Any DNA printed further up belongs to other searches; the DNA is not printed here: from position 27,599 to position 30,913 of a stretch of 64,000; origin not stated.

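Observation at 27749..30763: Single 1004-aa polypeptide containing two complete PilB/GspE secretion-ATPase modules in tandem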

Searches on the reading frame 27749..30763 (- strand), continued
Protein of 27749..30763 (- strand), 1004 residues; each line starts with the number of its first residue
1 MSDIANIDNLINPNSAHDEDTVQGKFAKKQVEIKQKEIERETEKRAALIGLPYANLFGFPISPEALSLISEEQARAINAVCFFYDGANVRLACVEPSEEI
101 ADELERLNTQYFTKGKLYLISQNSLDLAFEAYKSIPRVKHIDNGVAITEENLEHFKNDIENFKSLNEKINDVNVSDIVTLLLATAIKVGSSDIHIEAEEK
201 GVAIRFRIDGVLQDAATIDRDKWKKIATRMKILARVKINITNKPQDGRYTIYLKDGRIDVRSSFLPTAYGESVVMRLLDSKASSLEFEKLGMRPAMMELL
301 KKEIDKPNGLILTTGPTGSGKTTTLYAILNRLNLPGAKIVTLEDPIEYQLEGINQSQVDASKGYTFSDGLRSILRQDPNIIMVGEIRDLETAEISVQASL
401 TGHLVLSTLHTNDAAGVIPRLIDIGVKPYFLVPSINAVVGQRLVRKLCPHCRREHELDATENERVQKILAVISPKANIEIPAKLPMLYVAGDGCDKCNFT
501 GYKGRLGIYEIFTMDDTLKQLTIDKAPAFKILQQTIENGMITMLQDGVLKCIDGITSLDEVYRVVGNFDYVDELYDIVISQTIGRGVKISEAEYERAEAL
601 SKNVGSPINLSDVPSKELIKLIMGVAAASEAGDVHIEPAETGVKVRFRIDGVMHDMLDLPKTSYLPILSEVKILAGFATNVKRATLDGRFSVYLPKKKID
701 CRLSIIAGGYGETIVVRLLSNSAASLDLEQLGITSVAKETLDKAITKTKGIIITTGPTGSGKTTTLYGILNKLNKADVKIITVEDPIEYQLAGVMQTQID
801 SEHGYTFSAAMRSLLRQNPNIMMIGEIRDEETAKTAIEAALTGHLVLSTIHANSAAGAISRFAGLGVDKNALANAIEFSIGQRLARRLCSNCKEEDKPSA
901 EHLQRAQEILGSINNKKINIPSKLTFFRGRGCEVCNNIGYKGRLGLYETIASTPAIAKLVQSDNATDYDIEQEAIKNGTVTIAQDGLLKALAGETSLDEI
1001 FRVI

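Call 40: find_related_loci(query=A1, collection=genome_contigs, flank=10000)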
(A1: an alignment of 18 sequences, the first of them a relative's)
Query A1 (1004 aa) in genome_contigs; peptide patterns used: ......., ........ (x = any residue, [..] = any of these).
315 stretches matched a pattern; 217 encode a relative of the query (tblastn E <= 1e-3); the best 80 are kept; 80 distinct loci.
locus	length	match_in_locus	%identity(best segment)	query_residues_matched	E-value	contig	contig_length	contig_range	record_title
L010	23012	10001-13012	82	1-1004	0e+0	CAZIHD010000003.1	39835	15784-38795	MAG TPA_asm: uncultured Gammaproteobacteria bacterium isolate SRP089250_co1_144 genome assembly, contig: NODE_1394_lengt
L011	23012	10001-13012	83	1-1004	0e+0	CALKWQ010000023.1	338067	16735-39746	MAG TPA_asm: uncultured bacterium isolate SRR6007447_bin.26_CONCOCT_v1.1_MAG genome assembly, contig: ERZ724101.3, whole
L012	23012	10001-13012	82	1-1004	0e+0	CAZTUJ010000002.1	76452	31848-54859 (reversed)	MAG TPA_asm: uncultured Gammaproteobacteria bacterium isolate SRP272421_co2_96 genome assembly, contig: NODE_429_length_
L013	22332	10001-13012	80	1-1004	0e+0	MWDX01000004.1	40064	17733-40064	MAG: Parcubacteria group bacterium ADurb.Bin115 BWX82_contig000004, whole genome shotgun sequence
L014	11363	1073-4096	79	1-1004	0e+0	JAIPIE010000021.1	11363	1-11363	MAG: Patescibacteria group bacterium isolate Tobar13.5m-G67 Tobar13-5m-C6504, whole genome shotgun sequence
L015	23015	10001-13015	80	1-1004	0e+0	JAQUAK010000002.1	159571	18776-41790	MAG: Patescibacteria group bacterium isolate STC_82 NODE_227_length_159571_cov_7.346065_Sandtown_C, whole genome shotgun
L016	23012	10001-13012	77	1-1004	0e+0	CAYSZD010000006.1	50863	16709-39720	MAG TPA_asm: uncultured Gammaproteobacteria bacterium isolate SRP263991_co7_112 genome assembly, contig: NODE_659_length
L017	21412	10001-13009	74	1-1004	0e+0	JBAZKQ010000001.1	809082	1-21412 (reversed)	MAG: Patescibacteria group bacterium isolate SO_2017_LW4_148 scaffold_12_c1_LW137-91_2017, whole genome shotgun sequence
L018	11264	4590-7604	74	1-1004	0e+0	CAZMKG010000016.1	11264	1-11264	MAG TPA_asm: uncultured Gammaproteobacteria bacterium isolate SRP263991_co7_264 genome assembly, contig: NODE_11466_leng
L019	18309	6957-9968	75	1-1004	0e+0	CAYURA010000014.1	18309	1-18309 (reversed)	MAG TPA_asm: uncultured Gammaproteobacteria bacterium isolate SRP192927_co2_129 genome assembly, contig: NODE_4841_lengt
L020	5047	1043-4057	74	1-1004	0e+0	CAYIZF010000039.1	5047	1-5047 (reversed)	MAG TPA_asm: uncultured Gammaproteobacteria bacterium isolate ERP122455_co1_171 genome assembly, contig: NODE_6882_lengt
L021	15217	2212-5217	73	2-1004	0e+0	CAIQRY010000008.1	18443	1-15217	uncultured bacterium isolate AM-lipid-02-D9_bin-0787 genome assembly, contig: bin-0787:08/68, whole genome shotgun seque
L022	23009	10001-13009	74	1-1004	0e+0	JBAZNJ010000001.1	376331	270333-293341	MAG: Patescibacteria group bacterium isolate SO_2017_LW4_64 scaffold_72_c1_LW137-91_2017, whole genome shotgun sequence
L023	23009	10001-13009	72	1-1004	0e+0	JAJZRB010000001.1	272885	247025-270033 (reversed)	MAG: bacterium isolate SKS1.bin72 NODE_26_length_272885_cov_4.865577, whole genome shotgun sequence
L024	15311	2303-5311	71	1-1004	0e+0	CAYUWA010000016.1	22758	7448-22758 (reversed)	MAG TPA_asm: uncultured Gammaproteobacteria bacterium isolate binchicken_co113_83 genome assembly, contig: NODE_2508_len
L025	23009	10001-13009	71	1-1004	0e+0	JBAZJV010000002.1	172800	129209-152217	MAG: Patescibacteria group bacterium isolate SO_2017_LW4_128 scaffold_278_c1_LW137-91_2017, whole genome shotgun sequenc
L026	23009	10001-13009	71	1-1004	0e+0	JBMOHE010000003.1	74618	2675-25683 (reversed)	MAG: Patescibacteria group bacterium isolate Deming_bin.335 contig499, whole genome shotgun sequence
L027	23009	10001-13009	71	1-1004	0e+0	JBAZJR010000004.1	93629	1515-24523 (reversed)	MAG: Patescibacteria group bacterium isolate SO_2017_LW4_124 scaffold_731_c1_LW137-91_2017, whole genome shotgun sequenc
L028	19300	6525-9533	73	1-1004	0e+0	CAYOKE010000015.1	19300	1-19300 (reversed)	MAG TPA_asm: uncultured Gammaproteobacteria bacterium isolate SRP263991_co1_502 genome assembly, contig: NODE_4061_lengt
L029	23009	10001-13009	70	1-1004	0e+0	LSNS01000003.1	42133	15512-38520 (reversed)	MAG: Parcubacteria group bacterium M6-OD1-4 Contig3808, whole genome shotgun sequence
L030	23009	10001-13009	71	1-1004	0e+0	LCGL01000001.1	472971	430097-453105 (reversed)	MAG: Candidatus Falkowbacteria bacterium GW2011_GWF2_43_32 UV95_C0001, whole genome shotgun sequence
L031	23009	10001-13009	69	1-1004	0e+0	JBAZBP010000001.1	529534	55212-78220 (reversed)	MAG: Patescibacteria group bacterium isolate SO_2017_GW1_115 NODE_100_length_529534_cov_2.059285_OW334_2017, whole genom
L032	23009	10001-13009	71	1-1004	0e+0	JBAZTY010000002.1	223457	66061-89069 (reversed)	MAG: Patescibacteria group bacterium isolate SO_2017_GW1_214 NODE_441_length_223457_cov_2.688940_OW334_2017, whole genom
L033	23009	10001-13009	69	1-1004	0e+0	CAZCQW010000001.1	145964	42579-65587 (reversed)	MAG TPA_asm: uncultured Gammaproteobacteria bacterium isolate SRP285395_co1_539 genome assembly, contig: NODE_75_length_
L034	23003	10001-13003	69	1-1004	0e+0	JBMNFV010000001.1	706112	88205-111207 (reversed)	MAG: Patescibacteria group bacterium isolate SBF912LR0FQ0006 contig_46519, whole genome shotgun sequence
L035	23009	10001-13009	70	1-1004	0e+0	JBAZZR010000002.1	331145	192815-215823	MAG: Patescibacteria group bacterium isolate SO_2017_GW3_20 scaffold_3_c2_OW296A_2017, whole genome shotgun sequence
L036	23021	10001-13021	69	1-1004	0e+0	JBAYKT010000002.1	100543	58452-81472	MAG: Patescibacteria group bacterium isolate SO_2016_GW1_86 scaffold00472_OW334_2016, whole genome shotgun sequence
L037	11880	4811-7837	71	1-1004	0e+0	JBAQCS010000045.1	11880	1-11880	MAG: Patescibacteria group bacterium isolate MFD12010_ilm_asm_bin15 k127_163623, whole genome shotgun sequence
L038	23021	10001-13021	69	1-1004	0e+0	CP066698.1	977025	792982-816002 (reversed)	MAG: Candidatus Falkowbacteria bacterium isolate NC_groundwater_1683_Pr3_B-0.1um_40_26 chromosome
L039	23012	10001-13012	71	1-1004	0e+0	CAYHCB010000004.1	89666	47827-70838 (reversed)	MAG TPA_asm: uncultured Gammaproteobacteria bacterium isolate ERP119702_co1_231 genome assembly, contig: NODE_149_length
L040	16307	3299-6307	71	1-1004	0e+0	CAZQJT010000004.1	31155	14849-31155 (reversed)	MAG TPA_asm: uncultured Gammaproteobacteria bacterium isolate binchicken_co39_618 genome assembly, contig: NODE_3477_len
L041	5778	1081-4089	71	1-1004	0e+0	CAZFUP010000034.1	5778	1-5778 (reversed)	MAG TPA_asm: uncultured Gammaproteobacteria bacterium isolate SRP239243_co1_442 genome assembly, contig: NODE_25048_leng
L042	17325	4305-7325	69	1-1004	0e+0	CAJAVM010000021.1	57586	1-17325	uncultured bacterium isolate Loc080925-6m_bin-0519 genome assembly, contig: bin-0519:21/27, whole genome shotgun sequenc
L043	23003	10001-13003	70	1-1004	0e+0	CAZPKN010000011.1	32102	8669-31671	MAG TPA_asm: uncultured Gammaproteobacteria bacterium isolate binchicken_co212_18 genome assembly, contig: NODE_2012_len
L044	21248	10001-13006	68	1-1004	0e+0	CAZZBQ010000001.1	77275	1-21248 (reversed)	MAG TPA_asm: uncultured Gammaproteobacteria bacterium isolate SRP294416_co1_773 genome assembly, contig: NODE_366_length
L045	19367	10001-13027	69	1-1004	0e+0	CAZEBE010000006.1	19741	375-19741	MAG TPA_asm: uncultured Gammaproteobacteria bacterium isolate SRP192927_co1_989 genome assembly, contig: NODE_5518_lengt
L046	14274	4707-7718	68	1-1004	0e+0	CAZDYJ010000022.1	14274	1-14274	MAG TPA_asm: uncultured Gammaproteobacteria bacterium isolate binchicken_co39_574 genome assembly, contig: NODE_10270_le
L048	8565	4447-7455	69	1-1004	0e+0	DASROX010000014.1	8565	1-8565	MAG TPA_asm: Candidatus Saccharimonadales bacterium isolate SMAG_U10279 k141_260024, whole genome shotgun sequence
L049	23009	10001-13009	69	1-1004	0e+0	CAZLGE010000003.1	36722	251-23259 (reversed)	MAG TPA_asm: uncultured Gammaproteobacteria bacterium isolate binchicken_co269_228 genome assembly, contig: NODE_959_len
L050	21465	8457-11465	68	1-1004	0e+0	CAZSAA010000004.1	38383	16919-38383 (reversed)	MAG TPA_asm: uncultured Gammaproteobacteria bacterium isolate SRP192927_co2_182 genome assembly, contig: NODE_1246_lengt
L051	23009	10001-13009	69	1-1004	0e+0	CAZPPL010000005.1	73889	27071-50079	MAG TPA_asm: uncultured Gammaproteobacteria bacterium isolate SRP128015_co4_28 genome assembly, contig: NODE_70_length_7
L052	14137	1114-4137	68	1-1004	0e+0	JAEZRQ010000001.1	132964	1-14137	MAG: Candidatus Parcubacteria bacterium isolate OH_PDB_195 k127_1009789, whole genome shotgun sequence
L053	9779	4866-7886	67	1-1004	0e+0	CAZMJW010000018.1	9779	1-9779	MAG TPA_asm: uncultured Gammaproteobacteria bacterium isolate binchicken_co39_573 genome assembly, contig: NODE_16216_le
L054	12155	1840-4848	67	1-1004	0e+0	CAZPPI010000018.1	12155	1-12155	MAG TPA_asm: uncultured Gammaproteobacteria bacterium isolate SRP294416_co1_755 genome assembly, contig: NODE_11378_leng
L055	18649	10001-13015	68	1-1004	0e+0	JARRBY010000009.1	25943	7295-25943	MAG: Patescibacteria group bacterium isolate DJKA110_ANT-KO_bin.16 scaffold_448, whole genome shotgun sequence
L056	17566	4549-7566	68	1-1004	0e+0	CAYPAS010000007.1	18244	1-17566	MAG TPA_asm: uncultured Gammaproteobacteria bacterium isolate binchicken_co206_313 genome assembly, contig: NODE_4210_le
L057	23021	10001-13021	69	1-1004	0e+0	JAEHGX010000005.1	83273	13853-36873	Candidatus Falkowbacteria bacterium S5_I03 S5_I03__5, whole genome shotgun sequence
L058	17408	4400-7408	68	1-1004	0e+0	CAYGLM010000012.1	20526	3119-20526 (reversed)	MAG TPA_asm: uncultured Gammaproteobacteria bacterium isolate ERP113451_co4_283 genome assembly, contig: NODE_1301_lengt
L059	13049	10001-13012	68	1-1004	0e+0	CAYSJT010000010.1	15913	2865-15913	MAG TPA_asm: uncultured Gammaproteobacteria bacterium isolate binchicken_co246_376 genome assembly, contig: NODE_4728_le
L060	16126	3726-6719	68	6-1004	0e+0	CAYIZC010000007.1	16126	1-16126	MAG TPA_asm: uncultured Gammaproteobacteria bacterium isolate ERP122455_co1_170 genome assembly, contig: NODE_713_length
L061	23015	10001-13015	67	1-1004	0e+0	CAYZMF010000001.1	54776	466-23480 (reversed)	MAG TPA_asm: uncultured Gammaproteobacteria bacterium isolate binchicken_co157_726 genome assembly, contig: NODE_965_len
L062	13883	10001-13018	67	1-1004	0e+0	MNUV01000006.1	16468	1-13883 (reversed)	MAG: Candidatus Falkowbacteria bacterium CG1_02_41_21 cg1_0.2_scaffold_3107_c, whole genome shotgun sequence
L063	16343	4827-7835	66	1-1004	0e+0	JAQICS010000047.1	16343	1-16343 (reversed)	MAG: Patescibacteria group bacterium isolate GH54 k119_222778, whole genome shotgun sequence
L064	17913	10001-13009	66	1-1004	0e+0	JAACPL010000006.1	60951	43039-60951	MAG: Candidatus Falkowbacteria bacterium isolate CG_2015-02_33_13 CG_2015-02_curated_scaffold_240, whole genome shotgun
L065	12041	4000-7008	67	1-1004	0e+0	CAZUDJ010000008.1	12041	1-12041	MAG TPA_asm: uncultured Gammaproteobacteria bacterium isolate binchicken_co59_88 genome assembly, contig: NODE_12384_len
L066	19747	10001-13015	65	1-1004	0e+0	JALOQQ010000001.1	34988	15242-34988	MAG: Planctomycetota bacterium isolate Prado159 scaffold_495, whole genome shotgun sequence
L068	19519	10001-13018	66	1-1004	0e+0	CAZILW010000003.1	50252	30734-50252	MAG TPA_asm: uncultured Gammaproteobacteria bacterium isolate SRP241326_co1_352 genome assembly, contig: NODE_1138_lengt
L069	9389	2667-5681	67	1-1004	0e+0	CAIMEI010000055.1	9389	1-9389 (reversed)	Candidatus Falkowbacteria bacterium isolate AlinenLipids_bin-9750 genome assembly, contig: bin-9750:055/189, whole genom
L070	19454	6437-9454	66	1-1004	0e+0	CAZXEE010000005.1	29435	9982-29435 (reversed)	MAG TPA_asm: uncultured Gammaproteobacteria bacterium isolate SRP192927_co4_30 genome assembly, contig: NODE_2604_length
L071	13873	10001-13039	66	6-1004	0e+0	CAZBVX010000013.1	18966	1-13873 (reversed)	MAG TPA_asm: uncultured Gammaproteobacteria bacterium isolate SRP294416_co1_736 genome assembly, contig: NODE_5793_lengt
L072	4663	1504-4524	66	1-1004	0e+0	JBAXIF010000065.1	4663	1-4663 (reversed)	MAG: Candidatus Falkowbacteria bacterium isolate ELA342 MAG342_65, whole genome shotgun sequence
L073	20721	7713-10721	71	1-1004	0e+0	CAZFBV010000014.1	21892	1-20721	MAG TPA_asm: uncultured Gammaproteobacteria bacterium isolate SRP170004_co1_568 genome assembly, contig: NODE_3614_lengt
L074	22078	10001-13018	64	1-1004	0e+0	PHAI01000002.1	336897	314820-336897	MAG: Candidatus Falkowbacteria bacterium HGW-Falkowbacteria-1 08E140C01_scaffold_54, whole genome shotgun sequence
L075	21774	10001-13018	65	1-1004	0e+0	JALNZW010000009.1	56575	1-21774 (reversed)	MAG: Patescibacteria group bacterium isolate SO_2017_LW2 bin 120 scaffold_1270_c1_LW138R_2017, whole genome shotgun sequ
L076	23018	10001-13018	65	1-1004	0e+0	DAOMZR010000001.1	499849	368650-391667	MAG TPA_asm: bacterium isolate AMR_MDS_3994 NODE_1_length_499849_cov_113.060813, whole genome shotgun sequence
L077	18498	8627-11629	64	4-1004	0e+0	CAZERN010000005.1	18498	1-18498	MAG TPA_asm: uncultured Gammaproteobacteria bacterium isolate binchicken_co59_795 genome assembly, contig: NODE_6498_len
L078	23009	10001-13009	71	1-1004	0e+0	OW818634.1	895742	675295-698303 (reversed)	metagenome genome assembly, chromosome: 1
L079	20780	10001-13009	70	1-1004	0e+0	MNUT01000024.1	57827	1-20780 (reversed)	MAG: Candidatus Falkowbacteria bacterium CG1_02_37_21 cg1_0.2_scaffold_237_c, whole genome shotgun sequence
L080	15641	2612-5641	66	1-1004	0e+0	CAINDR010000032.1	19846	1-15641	Candidatus Falkowbacteria bacterium isolate Loclat_bin-10343 genome assembly, contig: bin-10343:32/64, whole genome shot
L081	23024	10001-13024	79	1-1004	0e+0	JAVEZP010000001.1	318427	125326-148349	MAG: Patescibacteria group bacterium isolate BF4_68 NODE_35_length_318427_cov_32.135375_Biofilm4, whole genome shotgun s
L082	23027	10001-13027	66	1-1004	0e+0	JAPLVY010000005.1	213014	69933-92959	MAG: Candidatus Falkowbacteria bacterium isolate LacPavin_0818_WC55_MAG_40_9 LacPavin_0818_WC55_scaffold_42013, whole ge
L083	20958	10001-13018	65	3-1004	0e+0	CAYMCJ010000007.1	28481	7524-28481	MAG TPA_asm: uncultured Gammaproteobacteria bacterium isolate SRP178699_co1_454 genome assembly, contig: NODE_1799_lengt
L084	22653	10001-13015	67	1-1004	0e+0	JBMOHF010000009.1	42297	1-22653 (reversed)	MAG: Patescibacteria group bacterium isolate Deming_bin.338 contig1627, whole genome shotgun sequence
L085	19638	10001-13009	65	1-1004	0e+0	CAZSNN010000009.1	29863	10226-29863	MAG TPA_asm: uncultured Gammaproteobacteria bacterium isolate binchicken_co45_657 genome assembly, contig: NODE_2301_len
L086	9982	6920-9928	64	1-1004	0e+0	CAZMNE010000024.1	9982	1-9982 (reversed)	MAG TPA_asm: uncultured Gammaproteobacteria bacterium isolate binchicken_co173_189 genome assembly, contig: NODE_22764_l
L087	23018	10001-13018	64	2-1004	0e+0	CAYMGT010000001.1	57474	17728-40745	MAG TPA_asm: uncultured Gammaproteobacteria bacterium isolate binchicken_co181_586 genome assembly, contig: NODE_567_len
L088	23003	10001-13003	80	1-1004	0e+0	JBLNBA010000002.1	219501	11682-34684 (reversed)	MAG: Bacillota bacterium isolate MAG163 PRJNA951521_bin23_renamed_1, whole genome shotgun sequence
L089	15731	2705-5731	63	1-1004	0e+0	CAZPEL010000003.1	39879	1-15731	MAG TPA_asm: uncultured Gammaproteobacteria bacterium isolate binchicken_co13_441 genome assembly, contig: NODE_1043_len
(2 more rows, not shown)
